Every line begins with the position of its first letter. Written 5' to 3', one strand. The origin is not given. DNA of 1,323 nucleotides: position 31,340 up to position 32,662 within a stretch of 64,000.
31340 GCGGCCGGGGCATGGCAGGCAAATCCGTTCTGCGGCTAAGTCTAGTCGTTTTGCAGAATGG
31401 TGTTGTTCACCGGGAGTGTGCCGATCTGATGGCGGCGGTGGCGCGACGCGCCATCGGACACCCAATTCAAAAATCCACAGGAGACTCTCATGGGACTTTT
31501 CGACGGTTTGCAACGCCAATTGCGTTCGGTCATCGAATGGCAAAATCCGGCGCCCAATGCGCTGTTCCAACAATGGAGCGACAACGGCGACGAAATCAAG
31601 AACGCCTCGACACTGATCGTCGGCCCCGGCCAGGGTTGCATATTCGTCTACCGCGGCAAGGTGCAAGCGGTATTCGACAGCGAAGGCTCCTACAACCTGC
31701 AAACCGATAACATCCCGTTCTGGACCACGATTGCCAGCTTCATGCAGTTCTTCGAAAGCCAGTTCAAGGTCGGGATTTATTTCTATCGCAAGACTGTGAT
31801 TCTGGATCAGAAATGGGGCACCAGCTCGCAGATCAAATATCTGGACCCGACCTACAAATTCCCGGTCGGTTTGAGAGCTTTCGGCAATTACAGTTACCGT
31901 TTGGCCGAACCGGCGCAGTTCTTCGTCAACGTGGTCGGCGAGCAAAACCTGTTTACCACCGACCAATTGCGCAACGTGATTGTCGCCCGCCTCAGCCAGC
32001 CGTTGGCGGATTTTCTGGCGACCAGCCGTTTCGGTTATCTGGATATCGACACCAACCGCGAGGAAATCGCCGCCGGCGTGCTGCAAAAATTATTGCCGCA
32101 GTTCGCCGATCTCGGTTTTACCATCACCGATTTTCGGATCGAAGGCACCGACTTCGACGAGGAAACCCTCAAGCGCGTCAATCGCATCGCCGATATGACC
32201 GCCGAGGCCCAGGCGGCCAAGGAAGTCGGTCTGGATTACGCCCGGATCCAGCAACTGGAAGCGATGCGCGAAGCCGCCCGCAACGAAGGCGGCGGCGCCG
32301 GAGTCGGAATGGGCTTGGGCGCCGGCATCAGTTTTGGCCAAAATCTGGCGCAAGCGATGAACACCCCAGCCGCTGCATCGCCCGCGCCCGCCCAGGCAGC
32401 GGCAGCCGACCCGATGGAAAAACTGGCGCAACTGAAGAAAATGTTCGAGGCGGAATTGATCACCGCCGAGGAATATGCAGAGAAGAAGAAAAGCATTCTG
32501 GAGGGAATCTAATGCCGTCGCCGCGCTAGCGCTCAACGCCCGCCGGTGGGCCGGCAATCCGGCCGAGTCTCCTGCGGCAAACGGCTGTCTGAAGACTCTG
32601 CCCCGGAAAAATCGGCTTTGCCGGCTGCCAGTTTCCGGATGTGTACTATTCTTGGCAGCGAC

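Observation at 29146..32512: Divergent membrane module: SPFH-SHOCT protein facing a TPM-like membrane protein translationally coupled to a 2x(Tim44-like + zinc-ribbon) exported protein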

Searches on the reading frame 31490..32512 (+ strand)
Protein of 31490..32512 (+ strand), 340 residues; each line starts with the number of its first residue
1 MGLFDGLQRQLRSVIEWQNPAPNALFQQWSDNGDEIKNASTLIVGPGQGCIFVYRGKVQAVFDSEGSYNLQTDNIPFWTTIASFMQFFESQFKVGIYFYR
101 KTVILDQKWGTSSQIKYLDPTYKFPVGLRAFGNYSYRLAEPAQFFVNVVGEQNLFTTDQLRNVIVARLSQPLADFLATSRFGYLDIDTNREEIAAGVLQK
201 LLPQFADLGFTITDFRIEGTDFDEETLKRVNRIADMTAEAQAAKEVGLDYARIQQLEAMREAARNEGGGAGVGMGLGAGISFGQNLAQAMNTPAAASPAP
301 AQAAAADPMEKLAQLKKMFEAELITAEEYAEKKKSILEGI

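Call 4: search_protein_families(library=pfam, proteins=[window:31490-32512:+], max_evalue=1)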
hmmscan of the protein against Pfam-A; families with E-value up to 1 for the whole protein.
window:31490-32512:+ (340 aa): 5 families
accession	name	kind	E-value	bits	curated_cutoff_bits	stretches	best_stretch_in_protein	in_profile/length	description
PF13421.11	Band_7_1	-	5.6e-39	134.4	24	1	32-236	7-209/211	SPFH domain-Band 7 family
PF01145.31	Band_7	-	3.5e-09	37.4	23.6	1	133-245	65-170/176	SPFH domain / Band 7 family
PF09851.14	SHOCT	-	0.00011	22.3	27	1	310-337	1-28/28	Short C-terminal domain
PF20612.3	SHOCT_2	-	0.011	16.3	24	1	312-332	16-36/53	SHOCT domain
PF05120.17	GvpG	-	0.08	13.6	30.6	1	310-338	35-63/67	Gas vesicle protein G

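Call 5: search_protein_families(library=ncbifam, proteins=[window:31490-32512:+], max_evalue=1)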
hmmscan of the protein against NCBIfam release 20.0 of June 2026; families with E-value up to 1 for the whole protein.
window:31490-32512:+ (340 aa): 5 families
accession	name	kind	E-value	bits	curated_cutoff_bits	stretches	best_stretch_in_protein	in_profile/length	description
NF045865.1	glide_MMOB4860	equivalog_domain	0.00013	22.5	55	1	303-338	111-146/150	MMOB4860 family gliding motility internal complex protein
NF010484.0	PRK13909.1-1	equivalog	0.042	11.6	1074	1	38-122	381-464/945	RecB-like helicase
TIGR01932.1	hflC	equivalog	0.044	12.6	134.4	1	183-242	167-228/318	protease modulator HflC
NF041256.1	GntI_guanitoxin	equivalog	0.058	12.7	357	1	194-267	67-142/282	guanitoxin biosynthesis pre-guanitoxin N-oxide kinase GntI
NF047620.1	FlgprotMotYVib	equivalog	0.12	12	400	1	197-239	146-189/271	flagellar protein MotY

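Call 20: find_homologous_proteins(query=window:31490-32512:+)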
Query window:31490-32512:+ (340 aa): 2397 proteins with E <= 0.001 among 7982 candidates; the best 120 are listed.
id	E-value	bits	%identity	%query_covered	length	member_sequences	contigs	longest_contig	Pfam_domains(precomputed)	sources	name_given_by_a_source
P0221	1.5e-211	720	94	100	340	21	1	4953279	PF01145.32,PF13421.12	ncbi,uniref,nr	ncbi:SPFH domain-containing protein [Methylomonas koyamae]|uniref:SPFH domain-containing protein n=1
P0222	4.1e-208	708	92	100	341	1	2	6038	PF01145.32,PF13421.12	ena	-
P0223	3.8e-205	699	89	100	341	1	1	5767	PF01145.32,PF13421.12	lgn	-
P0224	7.6e-204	694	89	100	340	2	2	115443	PF01145.32,PF13421.12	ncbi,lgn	-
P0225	1.4e-203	694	89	100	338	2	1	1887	PF01145.32,PF13421.12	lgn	-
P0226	1.2e-202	690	88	100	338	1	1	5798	PF01145.32,PF13421.12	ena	-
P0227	1.7e-191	654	85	100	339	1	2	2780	PF01145.32,PF13421.12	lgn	-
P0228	6.5e-188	642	84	100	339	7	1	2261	PF01145.32,PF13421.12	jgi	jgi:membrane protease subunit (stomatin/prohibitin family)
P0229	5.2e-187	639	84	100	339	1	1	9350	PF01145.32,PF13421.12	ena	-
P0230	1.0e-186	638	84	100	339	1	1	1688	PF09851.15,PF01145.32,PF13421.12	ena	-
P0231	4.5e-186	636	84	100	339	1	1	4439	PF01145.32,PF13421.12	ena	-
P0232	6.3e-186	636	82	100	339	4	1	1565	PF01145.32,PF13421.12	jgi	jgi:membrane protease subunit (stomatin/prohibitin family)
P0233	6.3e-186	636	83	100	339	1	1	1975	PF01145.32,PF13421.12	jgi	-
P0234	1.2e-185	635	81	100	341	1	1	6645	PF01145.32,PF13421.12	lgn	-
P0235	1.4e-185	634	84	100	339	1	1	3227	PF01145.32,PF13421.12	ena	-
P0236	1.9e-185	634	83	100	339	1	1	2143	PF01145.32,PF13421.12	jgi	jgi:membrane protease subunit (stomatin/prohibitin family)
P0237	3.2e-185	633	84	100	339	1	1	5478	PF01145.32,PF13421.12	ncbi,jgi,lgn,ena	ncbi:MAG: SPFH domain-containing protein [Methylococcaceae bacterium]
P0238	1.4e-183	628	82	99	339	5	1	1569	PF01145.32,PF13421.12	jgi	jgi:membrane protease subunit (stomatin/prohibitin family)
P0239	2.0e-183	627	83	100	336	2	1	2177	PF01145.32,PF13421.12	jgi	jgi:membrane protease subunit (stomatin/prohibitin family)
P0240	6.0e-183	626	81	100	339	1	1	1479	PF01145.32,PF13421.12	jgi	jgi:membrane protease subunit (stomatin/prohibitin family)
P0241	3.9e-182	623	81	99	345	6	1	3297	PF09851.15,PF01145.32,PF13421.12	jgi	jgi:membrane protease subunit (stomatin/prohibitin family)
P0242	6.1e-182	622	82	100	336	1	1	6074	PF01145.32,PF13421.12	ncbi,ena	-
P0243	1.5e-179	615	80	100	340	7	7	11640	PF01145.32,PF13421.12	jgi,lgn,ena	-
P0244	2.2e-179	614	79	100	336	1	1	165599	PF09851.15,PF01145.32,PF13421.12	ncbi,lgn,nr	ncbi:MAG: SPFH domain-containing protein [Methylococcales bacterium]|nr:SPFH domain-containing prote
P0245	3.8e-179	613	79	100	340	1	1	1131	PF01145.32,PF13421.12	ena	-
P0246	4.8e-179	613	79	100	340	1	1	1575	PF01145.32,PF13421.12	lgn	-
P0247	1.7e-177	608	80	99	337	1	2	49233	PF01145.32,PF13421.12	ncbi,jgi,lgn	jgi:membrane protease subunit (stomatin/prohibitin family)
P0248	8.1e-177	606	80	99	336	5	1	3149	PF09851.15,PF01145.32,PF13421.12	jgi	jgi:membrane protease subunit (stomatin/prohibitin family)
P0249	8.2e-177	606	78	99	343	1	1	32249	PF09851.15,PF01145.32,PF13421.12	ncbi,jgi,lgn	ncbi:MAG: SPFH domain-containing protein [Methylomonas sp.]|jgi:membrane protease subunit (stomatin/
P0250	1.3e-175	602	78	99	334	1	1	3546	PF01145.32,PF13421.12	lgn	-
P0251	2.7e-175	601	78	100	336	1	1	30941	PF01145.32,PF13421.12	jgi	-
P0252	3.2e-175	600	79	99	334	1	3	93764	PF01145.32,PF13421.12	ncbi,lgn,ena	-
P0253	6.1e-174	596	78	99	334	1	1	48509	PF01145.32,PF13421.12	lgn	-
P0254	8.0e-174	596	78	99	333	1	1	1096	PF01145.32,PF13421.12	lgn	-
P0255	1.2e-173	595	78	100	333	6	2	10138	PF01145.32,PF13421.12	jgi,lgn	-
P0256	1.9e-173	595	78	99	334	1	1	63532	PF01145.32,PF13421.12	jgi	-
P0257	6.5e-173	593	78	99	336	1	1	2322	PF09851.15,PF01145.32,PF13421.12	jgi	jgi:membrane protease subunit (stomatin/prohibitin family)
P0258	2.2e-172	591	78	99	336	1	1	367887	PF09851.15,PF01145.32,PF13421.12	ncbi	-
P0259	4.2e-172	590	78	99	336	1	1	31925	PF09851.15,PF01145.32,PF13421.12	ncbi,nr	ncbi:MAG: SPFH domain-containing protein [Methylococcales bacterium]|nr:SPFH domain-containing prote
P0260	6.5e-172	589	76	100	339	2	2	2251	PF01145.32,PF13421.12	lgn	-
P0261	8.4e-172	589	78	99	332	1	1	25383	PF01145.32,PF13421.12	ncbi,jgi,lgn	-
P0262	3.3e-171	587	77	99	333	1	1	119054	PF01145.32,PF13421.12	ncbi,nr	ncbi:MAG: SPFH domain-containing protein [Methylovulum sp.]|nr:SPFH domain-containing protein [Methy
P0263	3.7e-171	587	77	100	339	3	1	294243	PF01145.32,PF13421.12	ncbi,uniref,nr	ncbi:SPFH domain-containing protein [Methylovulum psychrotolerans]|uniref:SPFH domain-containing pro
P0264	4.5e-171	587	78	99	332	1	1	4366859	PF01145.32,PF13421.12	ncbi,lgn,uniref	ncbi:SPFH domain-containing protein [Methylomicrobium lacus]|uniref:SPFH domain-containing protein n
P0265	7.1e-171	586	76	100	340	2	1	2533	PF01145.32,PF13421.12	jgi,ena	-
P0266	7.8e-171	586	78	100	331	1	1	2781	PF01145.32,PF13421.12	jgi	-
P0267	8.6e-171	586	78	99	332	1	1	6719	PF01145.32,PF13421.12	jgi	-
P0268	9.7e-171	586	78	100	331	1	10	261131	PF01145.32,PF13421.12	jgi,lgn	-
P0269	1.0e-170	586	78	100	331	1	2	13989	PF01145.32,PF13421.12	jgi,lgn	-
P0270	2.5e-170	584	76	100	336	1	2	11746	PF01145.32,PF13421.12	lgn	-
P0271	2.8e-170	584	77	100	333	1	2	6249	PF01145.32,PF13421.12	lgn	-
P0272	3.8e-170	584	77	100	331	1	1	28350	PF01145.32,PF13421.12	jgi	-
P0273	1.5e-169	582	77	100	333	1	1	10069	PF09851.15,PF01145.32,PF13421.12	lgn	-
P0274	1.6e-169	582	76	100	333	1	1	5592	PF09851.15,PF01145.32,PF13421.12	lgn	-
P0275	4.0e-169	580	76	100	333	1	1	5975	PF09851.15,PF01145.32,PF13421.12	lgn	-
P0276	5.1e-169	580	76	99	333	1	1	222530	PF09851.15,PF01145.32,PF13421.12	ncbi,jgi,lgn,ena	-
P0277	7.3e-169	579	76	99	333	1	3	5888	PF01145.32,PF13421.12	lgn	-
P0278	1.3e-168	579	77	99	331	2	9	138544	PF01145.32,PF13421.12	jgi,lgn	-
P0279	1.9e-168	578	76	99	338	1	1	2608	PF01145.32,PF13421.12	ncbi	-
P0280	1.1e-164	566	75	100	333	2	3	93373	PF09851.15,PF01145.32,PF13421.12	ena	-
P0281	2.7e-163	561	74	99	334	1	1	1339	PF01145.32,PF13421.12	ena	-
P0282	7.8e-163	560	74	100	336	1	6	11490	PF09851.15,PF01145.32,PF13421.12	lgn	-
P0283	3.4e-162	558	72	100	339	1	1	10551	PF01145.32,PF13421.12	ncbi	ncbi:MAG: SPFH domain-containing protein [Methylococcales bacterium]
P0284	4.2e-162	557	72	100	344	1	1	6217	PF01145.32,PF13421.12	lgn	-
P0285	1.0e-160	553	72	100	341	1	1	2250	PF09851.15,PF01145.32,PF13421.12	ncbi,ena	-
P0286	5.4e-159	547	72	99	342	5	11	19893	PF09851.15,PF01145.32,PF13421.12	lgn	-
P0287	1.7e-158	545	72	99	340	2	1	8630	PF09851.15,PF01145.32,PF13421.12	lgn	-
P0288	1.3e-157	543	72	99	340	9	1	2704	PF09851.15,PF01145.32,PF13421.12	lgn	-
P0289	3.7e-157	541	70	99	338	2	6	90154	PF09851.15,PF01145.32,PF13421.12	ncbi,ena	-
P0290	9.8e-156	536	70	100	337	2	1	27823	PF09851.15,PF01145.32,PF13421.12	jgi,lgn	jgi:membrane protease subunit (stomatin/prohibitin family)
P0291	1.1e-154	533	70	99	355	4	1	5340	PF09851.15,PF01145.32,PF13421.12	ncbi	-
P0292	1.2e-154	533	69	100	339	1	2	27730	PF09851.15,PF01145.32,PF13421.12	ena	-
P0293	1.2e-151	523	69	99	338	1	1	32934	PF09851.15,PF01145.32,PF13421.12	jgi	jgi:membrane protease subunit (stomatin/prohibitin family)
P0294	1.2e-151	523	69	99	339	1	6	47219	PF01145.32,PF13421.12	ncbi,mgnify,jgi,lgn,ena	mgnify:CR=1 FL=1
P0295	1.9e-150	519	68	100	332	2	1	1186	PF09851.15,PF01145.32,PF13421.12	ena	-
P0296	2.6e-150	519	67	100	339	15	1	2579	PF01145.32,PF13421.12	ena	-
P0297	5.6e-150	517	67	100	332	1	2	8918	PF09851.15,PF01145.32,PF13421.12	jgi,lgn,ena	-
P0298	9.9e-150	517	67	100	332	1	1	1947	PF09851.15,PF01145.32,PF13421.12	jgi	-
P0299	2.9e-149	515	67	99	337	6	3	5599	PF09851.15,PF01145.32,PF13421.12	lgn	-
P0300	3.9e-149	515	68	99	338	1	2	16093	PF09851.15,PF01145.32,PF13421.12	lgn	-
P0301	5.1e-149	514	68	99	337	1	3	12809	PF01145.32,PF13421.12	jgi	-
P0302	7.5e-149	514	67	99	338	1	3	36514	PF09851.15,PF01145.32,PF13421.12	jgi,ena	-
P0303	1.1e-148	513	67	100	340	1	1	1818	PF09851.15,PF01145.32,PF13421.12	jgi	jgi:membrane protease subunit (stomatin/prohibitin family)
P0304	2.5e-148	512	66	100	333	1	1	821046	PF01145.32,PF13421.12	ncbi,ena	-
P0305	2.8e-148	512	67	99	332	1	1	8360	PF01145.32,PF13421.12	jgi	jgi:membrane protease subunit (stomatin/prohibitin family)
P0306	3.0e-148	512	67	100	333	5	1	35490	PF09851.15,PF01145.32,PF13421.12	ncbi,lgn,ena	-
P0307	3.1e-148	512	68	100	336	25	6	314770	PF01145.32,PF13421.12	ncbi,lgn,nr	ncbi:MAG: SPFH domain-containing protein [Methylococcaceae bacterium]|nr:SPFH domain-containing prot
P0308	3.2e-148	512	67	100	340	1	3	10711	PF09851.15,PF01145.32,PF13421.12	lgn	-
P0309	3.3e-148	512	68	99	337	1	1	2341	PF01145.32,PF13421.12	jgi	-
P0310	5.1e-148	511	66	100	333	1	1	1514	PF01145.32,PF13421.12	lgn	-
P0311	5.3e-148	511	66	100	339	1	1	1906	PF09851.15,PF01145.32,PF13421.12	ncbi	-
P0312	6.3e-148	511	69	99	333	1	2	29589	PF09851.15,PF01145.32,PF13421.12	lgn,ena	-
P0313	1.2e-147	510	67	99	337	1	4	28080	PF01145.32,PF13421.12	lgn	-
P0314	1.4e-147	510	67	100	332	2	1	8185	PF09851.15,PF01145.32,PF13421.12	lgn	-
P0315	2.0e-147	509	66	100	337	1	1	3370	PF01145.32,PF13421.12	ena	-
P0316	2.1e-147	509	67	100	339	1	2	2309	PF01145.32,PF13421.12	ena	-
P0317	2.5e-147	509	67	100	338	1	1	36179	PF09851.15,PF01145.32,PF13421.12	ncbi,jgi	-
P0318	3.4e-147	508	66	100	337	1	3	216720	PF01145.32,PF13421.12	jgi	jgi:membrane protease subunit (stomatin/prohibitin family)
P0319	3.5e-147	508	68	99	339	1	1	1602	PF01145.32,PF13421.12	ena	-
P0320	3.7e-147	508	67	100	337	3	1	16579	PF09851.15,PF01145.32,PF13421.12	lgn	-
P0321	4.1e-147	508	66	99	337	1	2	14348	PF01145.32,PF13421.12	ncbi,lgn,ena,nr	ncbi:MAG: SPFH domain-containing protein [Methylococcales bacterium]|nr:SPFH domain-containing prote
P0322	4.1e-147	508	66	100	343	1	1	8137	PF09851.15,PF01145.32,PF13421.12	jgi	-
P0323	5.0e-147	508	66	100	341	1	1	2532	PF01145.32,PF13421.12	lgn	-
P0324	5.1e-147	508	66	100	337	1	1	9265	PF01145.32,PF13421.12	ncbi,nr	ncbi:MAG: SPFH domain-containing protein [Methylomarinum sp.]|nr:SPFH domain-containing protein [Met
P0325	6.5e-147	507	65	100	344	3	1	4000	PF01145.32,PF13421.12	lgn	-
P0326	1.1e-146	507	67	99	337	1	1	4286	PF01145.32,PF13421.12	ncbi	-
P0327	1.4e-146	506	65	100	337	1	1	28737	PF01145.32,PF13421.12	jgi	jgi:membrane protease subunit (stomatin/prohibitin family)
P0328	1.4e-146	506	65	100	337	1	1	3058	PF01145.32,PF13421.12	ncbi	-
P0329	1.4e-146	506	67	99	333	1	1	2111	PF09851.15,PF01145.32,PF13421.12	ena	-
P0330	1.5e-146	506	66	100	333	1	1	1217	PF09851.15,PF01145.32,PF13421.12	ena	-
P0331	1.7e-146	506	66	99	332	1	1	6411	PF01145.32,PF13421.12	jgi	jgi:membrane protease subunit (stomatin/prohibitin family)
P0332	2.3e-146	506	66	100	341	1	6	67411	PF09851.15,PF01145.32,PF13421.12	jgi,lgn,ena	-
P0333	2.4e-146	505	66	100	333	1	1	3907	PF09851.15,PF01145.32,PF13421.12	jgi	jgi:membrane protease subunit (stomatin/prohibitin family)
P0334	2.4e-146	505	67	99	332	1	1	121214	PF01145.32,PF13421.12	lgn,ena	-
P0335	2.4e-146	505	66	100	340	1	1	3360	PF09851.15,PF01145.32,PF13421.12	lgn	-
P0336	2.5e-146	505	66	100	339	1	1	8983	PF01145.32,PF13421.12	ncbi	-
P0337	3.3e-146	505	66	99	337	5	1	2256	PF09851.15,PF01145.32,PF13421.12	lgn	-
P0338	4.7e-146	505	67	99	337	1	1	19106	PF09851.15,PF01145.32,PF13421.12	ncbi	-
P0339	5.1e-146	504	67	100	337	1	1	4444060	PF09851.15,PF01145.32,PF13421.12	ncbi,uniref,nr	ncbi:SPFH domain-containing protein [Methylomarinum sp. Ch1-1]|uniref:SPFH domain-containing protein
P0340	5.3e-146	504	67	99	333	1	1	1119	PF09851.15,PF01145.32,PF13421.12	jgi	jgi:membrane protease subunit (stomatin/prohibitin family)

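Call 21: find_encoding_contigs(protein=P0339, flank=6000, max_places=2)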
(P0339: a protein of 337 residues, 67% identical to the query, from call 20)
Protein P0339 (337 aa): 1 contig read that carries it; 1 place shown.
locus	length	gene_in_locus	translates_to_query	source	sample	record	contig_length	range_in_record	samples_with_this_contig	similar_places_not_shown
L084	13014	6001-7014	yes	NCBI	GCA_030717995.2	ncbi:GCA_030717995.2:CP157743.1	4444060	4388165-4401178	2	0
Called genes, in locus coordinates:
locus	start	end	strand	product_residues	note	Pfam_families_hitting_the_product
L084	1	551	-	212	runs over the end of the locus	PF00406:ADK, PF13207:AAA_17, PF05191:ADK_lid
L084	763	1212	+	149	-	PF00571:CBS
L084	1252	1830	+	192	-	PF07209:DUF1415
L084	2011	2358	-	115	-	-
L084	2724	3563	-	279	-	-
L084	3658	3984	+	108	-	PF10052:DUF2288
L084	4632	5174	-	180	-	PF21711:DCTN5, PF00132:Hexapep, PF25084:LbH_EIF2B (faint), PF25087:GMPPB_C (faint), PF00132:Hexapep (weak)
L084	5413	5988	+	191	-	PF04011:LemA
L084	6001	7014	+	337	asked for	PF13421:Band_7_1, PF01145:Band_7 (weak), PF09851:SHOCT (faint)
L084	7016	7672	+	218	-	PF12773:DZR (faint), PF13453:Zn_ribbon_TFIIB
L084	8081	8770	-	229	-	PF00078:RVT_1, PF08388:GIIM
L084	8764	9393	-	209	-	PF00078:RVT_1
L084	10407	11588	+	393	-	PF03150:CCP_MauG, PF00034:Cytochrom_C (weak)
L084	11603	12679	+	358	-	PF00149:Metallophos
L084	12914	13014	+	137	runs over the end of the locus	PF21342:SoxA-TsdA_cyt-c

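Call 22: find_encoding_contigs(protein=P0304, flank=6000, max_places=2)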
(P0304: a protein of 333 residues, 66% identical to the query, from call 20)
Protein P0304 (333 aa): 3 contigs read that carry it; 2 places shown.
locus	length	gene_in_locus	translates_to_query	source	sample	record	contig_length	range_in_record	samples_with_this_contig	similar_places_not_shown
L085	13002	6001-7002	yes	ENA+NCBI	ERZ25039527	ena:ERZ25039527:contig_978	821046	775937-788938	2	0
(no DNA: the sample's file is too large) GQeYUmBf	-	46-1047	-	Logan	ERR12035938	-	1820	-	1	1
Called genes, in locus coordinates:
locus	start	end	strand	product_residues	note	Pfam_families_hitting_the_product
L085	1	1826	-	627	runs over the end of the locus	-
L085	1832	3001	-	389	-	PF08357:SEFIR (weak), PF13676:TIR_2 (weak)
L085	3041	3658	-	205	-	-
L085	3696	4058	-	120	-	PF09685:MamF_MmsF (weak)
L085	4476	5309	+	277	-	PF08501:Shikimate_dh_N, PF01488:Shikimate_DH, PF18317:SDH_C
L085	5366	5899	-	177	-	PF00132:Hexapep (weak), PF21711:DCTN5, PF25084:LbH_EIF2B (faint), PF25087:GMPPB_C (faint), PF00132:Hexapep (weak)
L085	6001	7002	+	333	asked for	PF13421:Band_7_1, PF01145:Band_7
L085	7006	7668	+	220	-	PF12773:DZR (faint), PF13453:Zn_ribbon_TFIIB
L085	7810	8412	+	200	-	PF01863:YgjP-like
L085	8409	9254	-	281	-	PF00581:Rhodanese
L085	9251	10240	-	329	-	PF08240:ADH_N, PF00107:ADH_zinc_N, PF13602:ADH_zinc_N_2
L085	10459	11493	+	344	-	PF01118:Semialdhyde_dh, PF22698:Semialdhyde_dhC_1, PF02774:Semialdhyde_dhC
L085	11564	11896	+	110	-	PF01521:Fe-S_biosyn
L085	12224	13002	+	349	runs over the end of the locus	PF13489:Methyltransf_23, PF01728:FtsJ, PF01135:PCMT (weak), PF01209:Ubie_methyltran, PF13847:Methyltransf_31, PF08241:Methyltransf_11, PF08242:Methyltransf_12, PF13649:Methyltransf_25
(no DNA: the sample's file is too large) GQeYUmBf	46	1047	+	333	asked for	PF13421:Band_7_1, PF01145:Band_7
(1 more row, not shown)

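Call 23: find_encoding_contigs(protein=P0318, flank=6000, max_places=2)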
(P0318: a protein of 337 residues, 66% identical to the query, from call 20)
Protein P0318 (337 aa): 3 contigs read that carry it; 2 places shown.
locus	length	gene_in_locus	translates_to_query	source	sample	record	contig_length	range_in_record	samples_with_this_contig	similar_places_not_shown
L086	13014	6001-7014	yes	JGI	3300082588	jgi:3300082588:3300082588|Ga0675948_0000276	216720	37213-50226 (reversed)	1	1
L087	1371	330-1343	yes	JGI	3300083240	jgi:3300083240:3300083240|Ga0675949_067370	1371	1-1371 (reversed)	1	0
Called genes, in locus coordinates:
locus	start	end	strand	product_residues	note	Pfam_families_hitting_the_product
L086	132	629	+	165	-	PF00571:CBS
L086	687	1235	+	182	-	PF07209:DUF1415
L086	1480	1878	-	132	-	-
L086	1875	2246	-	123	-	-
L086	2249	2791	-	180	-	PF22233:PhyR_sigma-like (faint), PF08281:Sigma70_r4_2, PF04545:Sigma70_r4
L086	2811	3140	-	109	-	-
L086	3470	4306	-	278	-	-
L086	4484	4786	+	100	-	PF10052:DUF2288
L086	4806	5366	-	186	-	PF21711:DCTN5, PF00132:Hexapep (weak), PF25084:LbH_EIF2B (faint), PF25087:GMPPB_C (faint), PF00132:Hexapep (weak)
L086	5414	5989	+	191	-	PF04011:LemA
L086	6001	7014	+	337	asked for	PF13421:Band_7_1, PF01145:Band_7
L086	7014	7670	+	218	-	PF12773:DZR (faint), PF13453:Zn_ribbon_TFIIB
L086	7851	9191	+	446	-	PF01136:Peptidase_U32, PF16325:Peptidase_U32_C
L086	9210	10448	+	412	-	PF25919:BSH_CusB (faint), PF00364:Biotin_lipoyl (faint), PF25973:BSH_CzcB (faint), PF25984:BSH_YknX (faint), PF25917:BSH_RND (faint)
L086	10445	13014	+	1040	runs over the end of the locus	PF00873:ACR_tran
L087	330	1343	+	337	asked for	PF13421:Band_7_1, PF01145:Band_7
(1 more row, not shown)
